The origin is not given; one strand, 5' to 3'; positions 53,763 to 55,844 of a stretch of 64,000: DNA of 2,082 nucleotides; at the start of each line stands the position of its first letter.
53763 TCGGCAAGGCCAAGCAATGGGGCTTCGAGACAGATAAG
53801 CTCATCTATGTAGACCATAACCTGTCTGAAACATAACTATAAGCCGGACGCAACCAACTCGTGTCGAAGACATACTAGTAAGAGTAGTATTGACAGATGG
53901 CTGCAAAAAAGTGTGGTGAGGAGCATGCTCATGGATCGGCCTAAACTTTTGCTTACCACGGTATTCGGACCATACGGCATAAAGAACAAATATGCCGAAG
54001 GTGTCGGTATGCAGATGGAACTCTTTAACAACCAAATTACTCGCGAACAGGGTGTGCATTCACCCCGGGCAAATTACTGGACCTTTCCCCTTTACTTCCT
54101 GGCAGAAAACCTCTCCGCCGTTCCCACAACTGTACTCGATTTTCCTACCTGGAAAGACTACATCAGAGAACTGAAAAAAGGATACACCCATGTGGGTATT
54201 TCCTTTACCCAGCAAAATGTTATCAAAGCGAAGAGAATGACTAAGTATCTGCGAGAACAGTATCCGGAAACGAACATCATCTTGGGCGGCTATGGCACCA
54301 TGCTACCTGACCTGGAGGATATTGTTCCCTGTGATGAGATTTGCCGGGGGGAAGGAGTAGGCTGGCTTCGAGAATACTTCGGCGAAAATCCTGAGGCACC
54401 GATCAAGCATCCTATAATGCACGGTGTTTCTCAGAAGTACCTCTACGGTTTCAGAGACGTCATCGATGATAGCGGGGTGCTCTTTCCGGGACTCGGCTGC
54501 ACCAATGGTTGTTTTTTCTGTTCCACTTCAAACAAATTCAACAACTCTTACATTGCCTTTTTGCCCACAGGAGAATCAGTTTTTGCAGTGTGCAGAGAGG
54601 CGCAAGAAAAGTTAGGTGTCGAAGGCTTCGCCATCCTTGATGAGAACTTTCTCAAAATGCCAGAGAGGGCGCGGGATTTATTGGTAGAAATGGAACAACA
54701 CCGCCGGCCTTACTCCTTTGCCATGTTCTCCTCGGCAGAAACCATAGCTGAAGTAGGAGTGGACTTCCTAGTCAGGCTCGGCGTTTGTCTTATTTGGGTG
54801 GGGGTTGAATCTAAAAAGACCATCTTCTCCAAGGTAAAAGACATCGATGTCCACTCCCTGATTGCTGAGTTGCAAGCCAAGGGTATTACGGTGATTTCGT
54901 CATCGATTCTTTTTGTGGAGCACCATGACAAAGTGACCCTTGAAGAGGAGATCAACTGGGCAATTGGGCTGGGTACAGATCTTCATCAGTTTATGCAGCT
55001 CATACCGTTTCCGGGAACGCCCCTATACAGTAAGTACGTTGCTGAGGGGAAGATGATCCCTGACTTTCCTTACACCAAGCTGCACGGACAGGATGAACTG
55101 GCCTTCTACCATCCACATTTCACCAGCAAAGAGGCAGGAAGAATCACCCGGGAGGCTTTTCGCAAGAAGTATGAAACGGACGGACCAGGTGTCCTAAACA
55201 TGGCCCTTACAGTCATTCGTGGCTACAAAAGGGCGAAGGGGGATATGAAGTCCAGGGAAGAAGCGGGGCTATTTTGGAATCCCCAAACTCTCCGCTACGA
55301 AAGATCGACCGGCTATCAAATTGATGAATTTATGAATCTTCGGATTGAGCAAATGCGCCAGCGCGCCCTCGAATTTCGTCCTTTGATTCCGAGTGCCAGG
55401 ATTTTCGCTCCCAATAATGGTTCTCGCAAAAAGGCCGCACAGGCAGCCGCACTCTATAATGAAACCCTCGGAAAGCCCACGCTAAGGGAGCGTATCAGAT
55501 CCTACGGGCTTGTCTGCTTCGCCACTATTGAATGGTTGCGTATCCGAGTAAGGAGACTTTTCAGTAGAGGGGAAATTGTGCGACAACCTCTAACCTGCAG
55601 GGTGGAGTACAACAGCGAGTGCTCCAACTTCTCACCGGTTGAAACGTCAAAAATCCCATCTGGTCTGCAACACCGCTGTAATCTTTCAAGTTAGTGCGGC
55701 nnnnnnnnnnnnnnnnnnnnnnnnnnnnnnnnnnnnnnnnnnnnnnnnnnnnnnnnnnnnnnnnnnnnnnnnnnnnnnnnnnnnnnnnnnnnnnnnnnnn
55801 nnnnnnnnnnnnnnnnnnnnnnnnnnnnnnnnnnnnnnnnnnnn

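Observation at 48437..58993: Eleven-gene membrane-lipid modification supercluster centred on a FAD-oxidoreductase/DUF1365/CFA-synthase operon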

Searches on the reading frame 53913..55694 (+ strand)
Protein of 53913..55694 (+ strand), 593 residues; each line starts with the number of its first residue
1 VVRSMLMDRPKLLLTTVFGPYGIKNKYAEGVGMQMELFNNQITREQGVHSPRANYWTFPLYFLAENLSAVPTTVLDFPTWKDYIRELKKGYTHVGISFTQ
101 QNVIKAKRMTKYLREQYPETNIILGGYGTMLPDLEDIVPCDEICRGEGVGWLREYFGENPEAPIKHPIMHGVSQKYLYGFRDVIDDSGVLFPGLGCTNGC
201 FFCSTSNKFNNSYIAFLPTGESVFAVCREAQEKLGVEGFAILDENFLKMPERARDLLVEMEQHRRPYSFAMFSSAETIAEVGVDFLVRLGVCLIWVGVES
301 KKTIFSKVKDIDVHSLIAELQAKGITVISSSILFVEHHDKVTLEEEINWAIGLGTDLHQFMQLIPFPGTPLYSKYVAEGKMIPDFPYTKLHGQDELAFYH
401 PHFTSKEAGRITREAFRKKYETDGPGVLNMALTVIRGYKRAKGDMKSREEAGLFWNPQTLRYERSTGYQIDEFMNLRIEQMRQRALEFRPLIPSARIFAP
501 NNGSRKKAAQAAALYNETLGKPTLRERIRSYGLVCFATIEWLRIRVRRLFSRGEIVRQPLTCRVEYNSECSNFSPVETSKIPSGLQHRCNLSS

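Call 3: search_protein_families(library=pfam, proteins=[window:53913-55694:+])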
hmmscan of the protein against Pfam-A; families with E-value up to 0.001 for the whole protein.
window:53913-55694:+ (593 aa): 2 families
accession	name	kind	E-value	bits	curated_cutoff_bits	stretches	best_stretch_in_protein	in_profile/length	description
PF04055.27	Radical_SAM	-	3.2e-05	24.6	29.5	0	192-300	3-111/166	Radical SAM superfamily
PF02310.24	B12-binding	-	0.00021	21.6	32.1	1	90-150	51-115/121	B12 binding domain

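Call 6: search_protein_families(library=ncbifam, proteins=[window:53913-55694:+], max_evalue=0.01)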
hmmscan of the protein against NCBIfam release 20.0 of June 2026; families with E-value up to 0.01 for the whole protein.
window:53913-55694:+ (593 aa): 3 families
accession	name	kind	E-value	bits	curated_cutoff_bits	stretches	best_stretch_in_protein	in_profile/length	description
TIGR03471.1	HpnJ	equivalog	2.8e-07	29.8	577.6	1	190-420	200-433/472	hopanoid biosynthesis associated radical SAM protein HpnJ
NF038361.1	rSAM_Sden_1168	equivalog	5.4e-06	25.2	575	1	191-302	286-394/560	Sden_1168 family B12-binding radical SAM P-methyltransferase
NF050148.1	rSAM_ApyD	equivalog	0.0028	16.1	750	0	193-378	205-396/645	RiPP biosynthesis radical SAM protein ApyD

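Call 13: find_homologous_proteins(query=window:53913-55694:+)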
Query window:53913-55694:+ (593 aa): 824 proteins with E <= 0.001 among 8000 candidates; the best 120 are listed.
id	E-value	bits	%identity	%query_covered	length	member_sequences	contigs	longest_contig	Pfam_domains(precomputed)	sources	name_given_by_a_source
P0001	0.0e+0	1324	96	99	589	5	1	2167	-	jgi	-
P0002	0.0e+0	1191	86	98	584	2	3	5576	-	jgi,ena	-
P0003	0.0e+0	1186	86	99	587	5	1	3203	-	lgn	-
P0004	0.0e+0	1183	85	99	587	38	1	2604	-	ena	-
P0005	0.0e+0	1181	85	99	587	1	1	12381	-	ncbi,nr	ncbi:MAG: radical SAM protein [Deltaproteobacteria bacterium]|nr:radical SAM protein [Deltaproteobac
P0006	0.0e+0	1176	86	99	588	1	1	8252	-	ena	-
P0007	0.0e+0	1172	84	99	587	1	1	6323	PF02310.25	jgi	jgi:hypothetical protein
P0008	0.0e+0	1167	84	99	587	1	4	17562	PF02310.25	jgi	jgi:hypothetical protein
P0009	0.0e+0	1167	84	98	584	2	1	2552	-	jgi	jgi:hypothetical protein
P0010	0.0e+0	1165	83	99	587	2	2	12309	PF02310.25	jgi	jgi:hypothetical protein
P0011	0.0e+0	1163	84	99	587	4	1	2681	PF02310.25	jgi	-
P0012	0.0e+0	1163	83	99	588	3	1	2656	-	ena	-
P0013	0.0e+0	1162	83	99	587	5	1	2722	-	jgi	jgi:hypothetical protein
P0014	0.0e+0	1162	83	99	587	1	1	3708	PF04055.28,PF02310.25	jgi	-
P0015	0.0e+0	1162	82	100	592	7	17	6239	-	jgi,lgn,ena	jgi:hypothetical protein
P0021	1.4e-297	1006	76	95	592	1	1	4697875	PF02310.25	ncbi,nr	ncbi:MAG: radical SAM protein [Deltaproteobacteria bacterium]|nr:MAG: radical SAM protein [Deltaprot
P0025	1.6e-240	818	61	94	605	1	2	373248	PF04055.28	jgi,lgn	jgi:hypothetical protein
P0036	8.0e-228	776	58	94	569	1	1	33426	PF04055.28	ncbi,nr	ncbi:radical SAM protein [Candidatus Woesearchaeota archaeon]|nr:radical SAM protein [Candidatus Woe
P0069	3.3e-217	741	60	87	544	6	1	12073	PF04055.28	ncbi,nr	ncbi:MAG: hypothetical protein NTV49_13365, partial [Kiritimatiellaeota bacterium]|nr:hypothetical p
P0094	1.1e-205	703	54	94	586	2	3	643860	-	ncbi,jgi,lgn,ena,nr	ncbi:MAG: radical SAM protein [Spirochaetae bacterium HGW-Spirochaetae-1]|jgi:radical SAM superfamil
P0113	8.7e-201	686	54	94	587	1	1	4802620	-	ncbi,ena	-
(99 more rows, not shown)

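Call 14: find_encoding_contigs(protein=P0021, flank=10000, max_places=3)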
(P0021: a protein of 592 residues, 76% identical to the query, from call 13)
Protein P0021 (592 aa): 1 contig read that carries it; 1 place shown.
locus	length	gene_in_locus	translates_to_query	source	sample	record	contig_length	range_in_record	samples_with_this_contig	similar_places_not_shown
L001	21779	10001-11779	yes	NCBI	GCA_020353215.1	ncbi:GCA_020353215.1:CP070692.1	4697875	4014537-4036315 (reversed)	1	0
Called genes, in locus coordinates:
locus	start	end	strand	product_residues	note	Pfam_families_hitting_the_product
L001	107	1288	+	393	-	PF00501:AMP-binding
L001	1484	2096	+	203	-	-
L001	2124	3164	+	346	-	PF00717:Peptidase_S24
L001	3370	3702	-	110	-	-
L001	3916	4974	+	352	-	-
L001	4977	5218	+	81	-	-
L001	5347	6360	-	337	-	PF00158:Sigma54_activat, PF14532:Sigma54_activ_2, PF25601:AAA_lid_14, PF02954:HTH_8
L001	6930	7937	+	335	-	PF01797:Y1_Tnp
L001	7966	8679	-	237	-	PF23457:LysM2_NFP (faint), PF01476:LysM (weak)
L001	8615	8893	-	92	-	-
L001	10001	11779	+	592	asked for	PF02310:B12-binding (weak)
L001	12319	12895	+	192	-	PF04463:2-thiour_desulf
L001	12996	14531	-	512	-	PF00133:tRNA-synt_1, PF09334:tRNA-synt_1g, PF13603:tRNA-synt_1_2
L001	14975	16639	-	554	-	PF02310:B12-binding, PF04055:Radical_SAM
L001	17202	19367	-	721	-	PF02743:dCache_1, PF00672:HAMP, PF07228:SpoIIE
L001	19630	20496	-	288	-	PF00106:adh_short, PF08659:KR, PF13561:adh_short_C2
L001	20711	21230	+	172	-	PF00034:Cytochrom_C, PF13442:Cytochrome_CBB3 (weak)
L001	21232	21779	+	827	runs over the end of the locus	PF00403:HMA, PF00122:E1-E2_ATPase, PF00702:Hydrolase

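Call 15: find_encoding_contigs(protein=P0008, flank=10000, max_places=4)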
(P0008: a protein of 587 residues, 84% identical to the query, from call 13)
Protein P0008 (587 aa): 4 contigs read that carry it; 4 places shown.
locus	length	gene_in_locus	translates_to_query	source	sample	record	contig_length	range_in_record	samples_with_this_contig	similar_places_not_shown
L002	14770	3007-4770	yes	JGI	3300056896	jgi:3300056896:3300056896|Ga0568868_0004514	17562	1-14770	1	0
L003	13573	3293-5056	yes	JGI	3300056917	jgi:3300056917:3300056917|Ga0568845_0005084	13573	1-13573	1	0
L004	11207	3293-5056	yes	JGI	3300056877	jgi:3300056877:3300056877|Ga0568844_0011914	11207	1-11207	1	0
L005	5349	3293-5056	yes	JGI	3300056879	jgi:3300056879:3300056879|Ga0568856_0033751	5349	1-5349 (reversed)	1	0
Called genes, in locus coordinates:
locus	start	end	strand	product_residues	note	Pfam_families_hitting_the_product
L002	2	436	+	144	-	?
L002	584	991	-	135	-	PF09945:DUF2177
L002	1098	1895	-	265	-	-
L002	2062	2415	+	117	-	PF07343:DUF1475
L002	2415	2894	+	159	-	PF09835:DUF2062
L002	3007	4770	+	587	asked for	PF02310:B12-binding (faint)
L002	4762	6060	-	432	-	PF02353:CMAS, PF08241:Methyltransf_11, PF08242:Methyltransf_12, PF13649:Methyltransf_25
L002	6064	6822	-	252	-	PF07103:DUF1365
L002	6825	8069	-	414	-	PF01266:DAO (faint), PF01593:Amino_oxidase, PF13450:NAD_binding_8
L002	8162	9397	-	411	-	PF05762:VWA_CoxE (faint)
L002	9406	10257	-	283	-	PF00158:Sigma54_activat (faint), PF01078:Mg_chelatase (faint), PF00004:AAA (weak), PF07724:AAA_2 (weak), PF07728:AAA_5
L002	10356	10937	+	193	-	-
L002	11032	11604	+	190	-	PF01613:Flavin_Reduct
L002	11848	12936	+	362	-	PF00724:Oxidored_FMN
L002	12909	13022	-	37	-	-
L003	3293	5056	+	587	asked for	PF02310:B12-binding (faint)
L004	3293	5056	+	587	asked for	PF02310:B12-binding (faint)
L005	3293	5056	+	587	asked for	PF02310:B12-binding (faint)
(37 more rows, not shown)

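Call 16: find_encoding_contigs(protein=P0025, flank=8000, max_places=2)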
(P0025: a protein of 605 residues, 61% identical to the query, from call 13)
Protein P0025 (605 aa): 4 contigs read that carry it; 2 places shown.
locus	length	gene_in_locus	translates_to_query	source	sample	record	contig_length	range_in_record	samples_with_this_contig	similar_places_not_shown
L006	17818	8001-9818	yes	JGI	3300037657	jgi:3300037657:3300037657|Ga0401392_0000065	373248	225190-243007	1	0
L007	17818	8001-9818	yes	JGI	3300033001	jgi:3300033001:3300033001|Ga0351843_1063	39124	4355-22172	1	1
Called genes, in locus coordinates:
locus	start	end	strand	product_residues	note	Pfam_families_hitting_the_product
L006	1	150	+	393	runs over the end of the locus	PF11288:DUF3089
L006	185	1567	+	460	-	PF00390:malic, PF03949:Malic_M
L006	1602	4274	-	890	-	-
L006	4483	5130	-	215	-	PF02915:Rubrerythrin, PF21349:RUBY_RBDX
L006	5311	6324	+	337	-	PF01641:SelR, PF01625:PMSR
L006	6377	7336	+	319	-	PF01565:FAD_binding_4, PF02873:MurB_C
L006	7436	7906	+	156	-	-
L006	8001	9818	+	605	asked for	PF04055:Radical_SAM (faint)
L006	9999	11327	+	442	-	PF02310:B12-binding, PF04055:Radical_SAM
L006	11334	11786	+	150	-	PF01243:PNPOx_N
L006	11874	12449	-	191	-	PF04832:SOUL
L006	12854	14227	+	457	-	PF07690:MFS_1, PF13347:MFS_2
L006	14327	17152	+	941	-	PF00686:CBM_20, PF02446:Glyco_hydro_77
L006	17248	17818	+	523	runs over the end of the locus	PF04966:OprB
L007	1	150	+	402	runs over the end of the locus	PF11288:DUF3089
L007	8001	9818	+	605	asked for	PF04055:Radical_SAM (faint)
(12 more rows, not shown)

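Call 17: find_encoding_contigs(protein=P0094, flank=8000, max_places=2)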
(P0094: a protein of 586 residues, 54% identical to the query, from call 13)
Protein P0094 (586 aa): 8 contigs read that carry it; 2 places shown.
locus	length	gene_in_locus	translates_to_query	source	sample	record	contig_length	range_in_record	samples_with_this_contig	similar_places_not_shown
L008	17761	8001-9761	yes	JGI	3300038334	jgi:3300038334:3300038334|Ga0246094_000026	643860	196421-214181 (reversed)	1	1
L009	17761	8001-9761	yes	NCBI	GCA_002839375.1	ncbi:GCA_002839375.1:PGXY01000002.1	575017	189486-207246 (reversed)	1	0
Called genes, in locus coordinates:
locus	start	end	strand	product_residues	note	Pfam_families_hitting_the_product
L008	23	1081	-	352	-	PF00196:GerE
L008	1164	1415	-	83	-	-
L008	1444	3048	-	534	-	PF00890:FAD_binding_2 (faint), PF01266:DAO (faint), PF01946:Thi4 (weak), PF03486:HI0933_like (faint), PF07992:Pyr_redox_2 (faint), PF12831:FAD_oxidored (faint), PF13450:NAD_binding_8, PF01593:Amino_oxidase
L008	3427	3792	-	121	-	-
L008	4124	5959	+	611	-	PF00501:AMP-binding, PF23562:AMP-binding_C_3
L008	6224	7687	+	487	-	PF03283:PAE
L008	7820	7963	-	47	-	-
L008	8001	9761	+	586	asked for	-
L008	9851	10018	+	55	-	-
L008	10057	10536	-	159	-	PF00583:Acetyltransf_1, PF13508:Acetyltransf_7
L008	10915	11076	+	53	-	-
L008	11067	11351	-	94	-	-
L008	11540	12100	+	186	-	PF18955:DUF5698, PF10035:DUF2179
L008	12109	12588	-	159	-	PF11322:DUF3124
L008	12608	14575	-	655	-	PF00999:Na_H_Exchanger, PF02254:TrkA_N, PF02080:TrkA_C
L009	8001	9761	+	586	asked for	-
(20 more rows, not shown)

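Call 18: find_encoding_contigs(protein=P0113, flank=8000, max_places=2)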
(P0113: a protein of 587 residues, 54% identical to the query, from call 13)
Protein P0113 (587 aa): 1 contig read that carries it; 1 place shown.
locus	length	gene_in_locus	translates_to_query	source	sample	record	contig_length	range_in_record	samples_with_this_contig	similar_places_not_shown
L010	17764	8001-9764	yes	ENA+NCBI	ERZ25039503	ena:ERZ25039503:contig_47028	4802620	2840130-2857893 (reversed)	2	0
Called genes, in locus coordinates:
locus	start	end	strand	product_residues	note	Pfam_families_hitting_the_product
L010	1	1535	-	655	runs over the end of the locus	PF12729:4HB_MCP_1 (weak), PF00672:HAMP, PF14501:HATPase_c_5 (faint), PF00989:PAS, PF08448:PAS_4, PF13426:PAS_9 (weak), PF00512:HisKA (weak), PF02518:HATPase_c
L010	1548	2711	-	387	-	PF13433:Peripla_BP_5, PF13458:Peripla_BP_6, PF01094:ANF_receptor (weak)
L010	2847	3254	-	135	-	PF13581:HATPase_c_2, PF02518:HATPase_c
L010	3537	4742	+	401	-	PF00764:Arginosuc_synth, PF20979:Arginosuc_syn_C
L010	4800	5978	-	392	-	PF00672:HAMP, PF00512:HisKA, PF02518:HATPase_c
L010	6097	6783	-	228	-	PF00072:Response_reg, PF00486:Trans_reg_C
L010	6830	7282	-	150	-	PF13801:Metal_resist (weak), PF16231:DUF4890 (weak), PF07813:LTXXQ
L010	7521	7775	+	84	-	-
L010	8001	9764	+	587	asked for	-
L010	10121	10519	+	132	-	-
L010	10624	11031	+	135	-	-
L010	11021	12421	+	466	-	PF05762:VWA_CoxE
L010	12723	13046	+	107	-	PF01740:STAS, PF13466:STAS_2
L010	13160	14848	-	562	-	PF00672:HAMP, PF07228:SpoIIE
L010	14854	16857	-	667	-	PF00515:TPR_1 (faint), PF13414:TPR_11 (faint), PF13428:TPR_14 (faint), PF13432:TPR_16 (faint), PF14559:TPR_19 (faint), PF14853:Fis1_TPR_C (faint), PF27421:TP_0855_helical, PF07719:TPR_2 (weak), +3 more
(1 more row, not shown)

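Call 19: search_solved_structures(query=window:53913-55694:+, max_evalue=1, show_alignments=1)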
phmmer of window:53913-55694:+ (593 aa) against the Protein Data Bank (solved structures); distinct sequences matched with E-value up to 1: 0.

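Call 42: search_solved_structures(query=A2, max_evalue=1)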
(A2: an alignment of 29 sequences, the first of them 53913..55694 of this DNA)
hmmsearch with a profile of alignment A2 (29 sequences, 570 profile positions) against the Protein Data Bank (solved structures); distinct sequences matched with E-value up to 1: 2.
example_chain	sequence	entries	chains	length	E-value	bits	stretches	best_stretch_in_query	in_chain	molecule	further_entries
8vcw_A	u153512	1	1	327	0.00023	22.9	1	189-365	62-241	Biotin synthase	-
3rhg_A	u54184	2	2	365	0.89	11.1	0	305-346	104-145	Putative phophotriesterase | Amidohydrolase Pmi1525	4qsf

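Call 64: find_related_loci(query=A2, collection=metagenome_contigs, flank=8000)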
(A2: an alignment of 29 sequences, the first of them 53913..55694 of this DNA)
Query A2 (593 aa) in metagenome_contigs; peptide patterns used: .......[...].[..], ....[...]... (x = any residue, [..] = any of these).
239 stretches matched a pattern; 135 encode a relative of the query (tblastn E <= 1e-3); the best 80 are kept; 80 distinct loci.
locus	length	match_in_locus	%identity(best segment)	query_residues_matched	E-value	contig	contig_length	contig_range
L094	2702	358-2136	92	1-593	0e+0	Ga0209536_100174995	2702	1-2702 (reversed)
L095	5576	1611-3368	86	9-593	0e+0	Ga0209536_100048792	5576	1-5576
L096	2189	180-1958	85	1-593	0e+0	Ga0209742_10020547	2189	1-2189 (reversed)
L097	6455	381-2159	83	1-593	0e+0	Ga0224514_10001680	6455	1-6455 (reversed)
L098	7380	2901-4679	83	1-593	0e+0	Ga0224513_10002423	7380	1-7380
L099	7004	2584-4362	82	1-593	0e+0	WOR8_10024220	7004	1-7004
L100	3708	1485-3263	83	1-593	0e+0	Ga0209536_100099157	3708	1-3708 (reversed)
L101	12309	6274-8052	82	1-593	0e+0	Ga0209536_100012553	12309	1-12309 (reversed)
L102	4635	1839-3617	83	1-593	0e+0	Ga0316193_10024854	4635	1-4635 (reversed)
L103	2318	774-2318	85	1-515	0e+0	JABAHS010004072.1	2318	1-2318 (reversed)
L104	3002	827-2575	72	5-583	0e+0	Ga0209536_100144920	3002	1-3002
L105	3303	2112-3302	89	3-399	0e+0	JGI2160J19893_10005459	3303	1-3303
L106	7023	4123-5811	58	3-566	0e+0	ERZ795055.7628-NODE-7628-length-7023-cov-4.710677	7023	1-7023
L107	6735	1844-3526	60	7-566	0e+0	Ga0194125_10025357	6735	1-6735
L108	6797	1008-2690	60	7-566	0e+0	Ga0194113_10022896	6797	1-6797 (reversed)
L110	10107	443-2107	58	11-566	0e+0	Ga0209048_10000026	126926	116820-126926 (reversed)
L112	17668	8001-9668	57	11-567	0e+0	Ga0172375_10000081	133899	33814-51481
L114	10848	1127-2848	55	3-567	0e+0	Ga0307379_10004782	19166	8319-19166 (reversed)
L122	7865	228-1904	54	6-566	0e+0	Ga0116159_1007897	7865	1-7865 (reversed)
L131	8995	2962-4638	51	7-567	0e+0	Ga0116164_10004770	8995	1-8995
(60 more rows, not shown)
